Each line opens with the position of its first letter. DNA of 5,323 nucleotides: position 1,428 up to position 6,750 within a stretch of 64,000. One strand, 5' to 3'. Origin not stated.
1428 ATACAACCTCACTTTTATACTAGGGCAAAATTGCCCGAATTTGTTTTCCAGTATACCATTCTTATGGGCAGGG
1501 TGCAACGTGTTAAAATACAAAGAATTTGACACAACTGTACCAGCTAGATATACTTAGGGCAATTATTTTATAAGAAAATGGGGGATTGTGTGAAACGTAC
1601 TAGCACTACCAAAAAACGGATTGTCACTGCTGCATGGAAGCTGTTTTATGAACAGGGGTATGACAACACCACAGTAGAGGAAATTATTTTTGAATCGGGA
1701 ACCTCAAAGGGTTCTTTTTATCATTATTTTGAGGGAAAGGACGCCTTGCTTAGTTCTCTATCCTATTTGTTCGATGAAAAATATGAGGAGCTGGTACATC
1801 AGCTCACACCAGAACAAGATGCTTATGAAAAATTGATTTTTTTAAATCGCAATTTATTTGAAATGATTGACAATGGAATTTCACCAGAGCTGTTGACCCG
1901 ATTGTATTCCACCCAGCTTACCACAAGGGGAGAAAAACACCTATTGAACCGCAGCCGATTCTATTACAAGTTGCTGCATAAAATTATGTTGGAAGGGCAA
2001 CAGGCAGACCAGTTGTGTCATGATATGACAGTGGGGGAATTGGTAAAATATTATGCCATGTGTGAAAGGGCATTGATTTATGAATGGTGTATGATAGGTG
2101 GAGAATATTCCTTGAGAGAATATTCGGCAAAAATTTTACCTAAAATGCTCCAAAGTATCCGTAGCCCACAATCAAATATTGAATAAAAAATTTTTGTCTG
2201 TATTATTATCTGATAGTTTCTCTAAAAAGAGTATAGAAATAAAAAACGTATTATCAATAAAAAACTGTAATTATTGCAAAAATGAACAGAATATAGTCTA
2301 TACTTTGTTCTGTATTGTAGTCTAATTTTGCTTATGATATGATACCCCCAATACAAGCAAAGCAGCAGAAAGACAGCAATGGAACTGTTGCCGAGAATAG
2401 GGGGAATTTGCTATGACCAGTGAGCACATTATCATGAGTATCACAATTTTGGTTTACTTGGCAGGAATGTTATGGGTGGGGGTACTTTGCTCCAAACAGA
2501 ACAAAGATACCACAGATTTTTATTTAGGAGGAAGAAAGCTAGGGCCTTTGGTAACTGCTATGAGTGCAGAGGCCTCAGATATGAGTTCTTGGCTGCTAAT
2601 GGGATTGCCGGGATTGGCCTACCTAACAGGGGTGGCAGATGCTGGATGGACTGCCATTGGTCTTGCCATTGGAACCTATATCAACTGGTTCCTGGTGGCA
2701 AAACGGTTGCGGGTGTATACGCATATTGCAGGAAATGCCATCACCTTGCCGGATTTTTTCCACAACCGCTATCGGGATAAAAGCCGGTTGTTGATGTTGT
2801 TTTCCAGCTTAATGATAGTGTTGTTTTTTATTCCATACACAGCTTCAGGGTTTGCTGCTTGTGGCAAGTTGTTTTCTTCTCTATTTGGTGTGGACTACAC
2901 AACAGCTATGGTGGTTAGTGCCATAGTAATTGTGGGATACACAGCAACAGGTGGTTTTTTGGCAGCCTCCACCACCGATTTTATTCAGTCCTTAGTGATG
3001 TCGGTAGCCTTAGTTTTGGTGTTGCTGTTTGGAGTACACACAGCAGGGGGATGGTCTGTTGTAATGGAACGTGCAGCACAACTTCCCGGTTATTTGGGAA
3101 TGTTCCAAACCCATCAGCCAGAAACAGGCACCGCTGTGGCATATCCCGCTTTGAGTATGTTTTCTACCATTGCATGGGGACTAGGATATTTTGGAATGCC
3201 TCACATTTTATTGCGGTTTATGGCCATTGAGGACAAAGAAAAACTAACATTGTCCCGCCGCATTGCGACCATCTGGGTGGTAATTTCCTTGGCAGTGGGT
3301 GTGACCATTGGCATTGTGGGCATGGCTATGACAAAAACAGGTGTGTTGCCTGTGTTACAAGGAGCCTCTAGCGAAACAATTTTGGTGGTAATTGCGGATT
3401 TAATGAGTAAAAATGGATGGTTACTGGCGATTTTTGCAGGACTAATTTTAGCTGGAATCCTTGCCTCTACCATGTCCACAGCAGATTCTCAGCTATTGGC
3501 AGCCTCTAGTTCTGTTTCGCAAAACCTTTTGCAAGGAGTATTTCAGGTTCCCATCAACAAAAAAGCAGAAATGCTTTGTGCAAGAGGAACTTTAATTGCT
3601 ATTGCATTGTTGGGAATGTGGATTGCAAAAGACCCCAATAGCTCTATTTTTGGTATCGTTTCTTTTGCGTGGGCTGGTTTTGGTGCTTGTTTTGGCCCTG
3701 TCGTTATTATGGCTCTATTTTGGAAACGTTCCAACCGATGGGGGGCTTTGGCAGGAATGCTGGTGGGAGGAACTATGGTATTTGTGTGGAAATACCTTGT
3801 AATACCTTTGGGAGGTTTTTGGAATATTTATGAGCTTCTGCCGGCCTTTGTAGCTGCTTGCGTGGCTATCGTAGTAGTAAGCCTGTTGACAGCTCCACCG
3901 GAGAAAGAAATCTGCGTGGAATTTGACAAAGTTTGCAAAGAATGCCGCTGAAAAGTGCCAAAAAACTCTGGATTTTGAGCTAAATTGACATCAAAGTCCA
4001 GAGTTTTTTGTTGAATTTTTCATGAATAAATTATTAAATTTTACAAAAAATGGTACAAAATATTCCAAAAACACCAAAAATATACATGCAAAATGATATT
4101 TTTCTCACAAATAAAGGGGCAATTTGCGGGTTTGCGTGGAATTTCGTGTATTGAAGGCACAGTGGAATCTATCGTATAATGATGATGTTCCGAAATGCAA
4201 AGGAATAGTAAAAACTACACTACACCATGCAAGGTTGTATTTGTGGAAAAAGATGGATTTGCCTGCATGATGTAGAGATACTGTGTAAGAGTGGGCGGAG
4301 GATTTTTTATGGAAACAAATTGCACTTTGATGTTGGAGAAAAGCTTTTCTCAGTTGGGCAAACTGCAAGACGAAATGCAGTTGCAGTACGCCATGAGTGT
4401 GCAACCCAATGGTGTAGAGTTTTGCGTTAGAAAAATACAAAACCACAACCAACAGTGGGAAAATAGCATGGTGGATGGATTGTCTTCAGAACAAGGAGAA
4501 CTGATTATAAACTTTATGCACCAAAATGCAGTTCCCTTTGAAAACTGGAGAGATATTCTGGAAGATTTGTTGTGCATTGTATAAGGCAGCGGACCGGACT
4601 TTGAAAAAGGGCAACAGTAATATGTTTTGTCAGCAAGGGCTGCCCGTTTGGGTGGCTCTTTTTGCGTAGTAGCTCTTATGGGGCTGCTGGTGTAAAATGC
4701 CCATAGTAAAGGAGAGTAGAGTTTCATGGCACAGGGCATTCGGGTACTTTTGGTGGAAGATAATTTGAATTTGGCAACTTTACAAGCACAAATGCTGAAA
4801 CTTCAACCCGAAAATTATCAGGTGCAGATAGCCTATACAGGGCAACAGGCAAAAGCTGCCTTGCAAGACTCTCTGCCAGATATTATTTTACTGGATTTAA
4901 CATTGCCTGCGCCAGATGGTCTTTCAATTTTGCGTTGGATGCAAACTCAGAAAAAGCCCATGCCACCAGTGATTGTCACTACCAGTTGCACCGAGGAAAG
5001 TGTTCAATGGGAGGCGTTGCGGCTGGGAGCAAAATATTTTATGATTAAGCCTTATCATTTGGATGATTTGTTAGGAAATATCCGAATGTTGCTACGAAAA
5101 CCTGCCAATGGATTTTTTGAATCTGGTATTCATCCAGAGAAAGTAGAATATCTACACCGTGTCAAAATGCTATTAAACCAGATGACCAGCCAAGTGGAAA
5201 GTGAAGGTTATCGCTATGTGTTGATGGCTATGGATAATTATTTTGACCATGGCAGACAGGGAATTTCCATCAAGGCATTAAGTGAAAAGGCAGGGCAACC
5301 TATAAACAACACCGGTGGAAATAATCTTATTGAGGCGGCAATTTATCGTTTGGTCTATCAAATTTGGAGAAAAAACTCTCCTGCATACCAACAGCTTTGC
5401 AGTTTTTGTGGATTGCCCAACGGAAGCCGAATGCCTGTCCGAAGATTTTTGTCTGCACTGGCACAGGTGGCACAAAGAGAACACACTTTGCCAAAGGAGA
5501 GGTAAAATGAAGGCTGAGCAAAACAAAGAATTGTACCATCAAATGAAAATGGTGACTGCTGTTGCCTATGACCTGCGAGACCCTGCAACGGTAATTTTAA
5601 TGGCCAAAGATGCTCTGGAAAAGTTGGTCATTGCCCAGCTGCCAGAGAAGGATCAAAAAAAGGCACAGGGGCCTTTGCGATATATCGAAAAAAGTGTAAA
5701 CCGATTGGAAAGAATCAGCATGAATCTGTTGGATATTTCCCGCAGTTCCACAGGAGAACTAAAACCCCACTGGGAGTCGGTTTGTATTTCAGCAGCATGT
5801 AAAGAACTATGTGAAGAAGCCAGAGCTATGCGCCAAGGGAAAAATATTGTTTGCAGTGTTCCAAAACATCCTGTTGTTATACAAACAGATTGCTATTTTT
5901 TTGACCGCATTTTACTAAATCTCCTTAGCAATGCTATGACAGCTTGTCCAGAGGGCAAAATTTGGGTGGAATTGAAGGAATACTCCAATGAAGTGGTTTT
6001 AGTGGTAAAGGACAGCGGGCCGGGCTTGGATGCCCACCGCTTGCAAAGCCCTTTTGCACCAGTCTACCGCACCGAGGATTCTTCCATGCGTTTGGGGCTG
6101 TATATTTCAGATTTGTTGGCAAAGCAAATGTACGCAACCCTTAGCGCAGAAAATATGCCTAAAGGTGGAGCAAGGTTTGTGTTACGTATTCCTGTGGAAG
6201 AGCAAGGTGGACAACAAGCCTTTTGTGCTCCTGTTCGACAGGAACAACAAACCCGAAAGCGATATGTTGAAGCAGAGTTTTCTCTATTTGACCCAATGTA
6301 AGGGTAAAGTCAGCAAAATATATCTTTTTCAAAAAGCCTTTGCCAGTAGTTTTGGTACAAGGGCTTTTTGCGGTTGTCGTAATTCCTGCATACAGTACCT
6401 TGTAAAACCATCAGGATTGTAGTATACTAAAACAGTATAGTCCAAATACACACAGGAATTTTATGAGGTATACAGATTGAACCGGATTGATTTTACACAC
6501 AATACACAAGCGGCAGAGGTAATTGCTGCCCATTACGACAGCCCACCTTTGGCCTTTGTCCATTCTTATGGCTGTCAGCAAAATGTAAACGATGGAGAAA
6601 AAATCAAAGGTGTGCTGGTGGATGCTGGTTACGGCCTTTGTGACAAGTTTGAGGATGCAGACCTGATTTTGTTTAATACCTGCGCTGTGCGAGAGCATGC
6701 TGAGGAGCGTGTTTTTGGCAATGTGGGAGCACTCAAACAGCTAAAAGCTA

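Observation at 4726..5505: Divergent Spo0A-family response regulator with non-canonical recognition helix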

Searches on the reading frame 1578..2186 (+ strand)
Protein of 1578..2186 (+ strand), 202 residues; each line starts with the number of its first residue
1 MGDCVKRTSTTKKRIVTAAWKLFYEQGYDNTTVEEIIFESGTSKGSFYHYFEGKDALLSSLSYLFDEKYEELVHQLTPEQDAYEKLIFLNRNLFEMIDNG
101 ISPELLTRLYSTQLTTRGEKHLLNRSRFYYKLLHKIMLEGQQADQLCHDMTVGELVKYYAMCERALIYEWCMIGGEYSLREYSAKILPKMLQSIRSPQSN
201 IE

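Call 3: search_protein_families(library=pfam, proteins=[window:1578-2186:+], max_evalue=1)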
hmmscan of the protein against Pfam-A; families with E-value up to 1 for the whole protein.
window:1578-2186:+ (202 aa): 2 families
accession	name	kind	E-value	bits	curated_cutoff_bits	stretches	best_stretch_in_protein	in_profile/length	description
PF00440.29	TetR_N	-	5e-17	61.9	24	1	15-59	1-45/47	Bacterial regulatory proteins, tetR family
PF08359.16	TetR_C_4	-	0.036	14.7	21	1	70-187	10-127/133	YsiA-like protein, C-terminal region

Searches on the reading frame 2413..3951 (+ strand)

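Call 3: search_protein_families(library=pfam, proteins=[window:2413-3951:+], max_evalue=1)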
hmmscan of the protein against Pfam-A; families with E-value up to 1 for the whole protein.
window:2413-3951:+ (512 aa): 3 families
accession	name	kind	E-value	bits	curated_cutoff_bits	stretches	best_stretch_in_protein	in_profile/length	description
PF00474.23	SSF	-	9.8e-85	285.3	22.8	1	36-452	1-406/406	Sodium:solute symporter family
PF01972.22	SDH_protease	-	0.11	12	31.3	1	257-361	62-159/286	ClpP-like SDH-type serine proteinase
PF06799.16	CGLD27-like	-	0.6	10.6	25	0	274-336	26-87/143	Conserved in the green lineage and diatoms 27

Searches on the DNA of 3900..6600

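Call 98: search_rna_families(source=window, start=3900, end=6600, threshold=evalue, max_evalue=1)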
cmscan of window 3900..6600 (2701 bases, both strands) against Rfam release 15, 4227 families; matches with E-value up to 1: 3.
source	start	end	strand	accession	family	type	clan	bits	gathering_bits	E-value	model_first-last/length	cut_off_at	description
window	3960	4010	+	RF04001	mir-7918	Gene; miRNA;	-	26.9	80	0.0073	1-58/58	no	mir-7918 microRNA precursor family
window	3949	4022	+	RF03325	mir-4872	Gene; miRNA;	-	20.5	58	0.63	1-76/76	no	mir-4872 microRNA precursor family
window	3949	4022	-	RF04120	MIR5998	Gene; miRNA;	-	18.3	180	0.88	1-173/173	no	MIR5998 microRNA precursor family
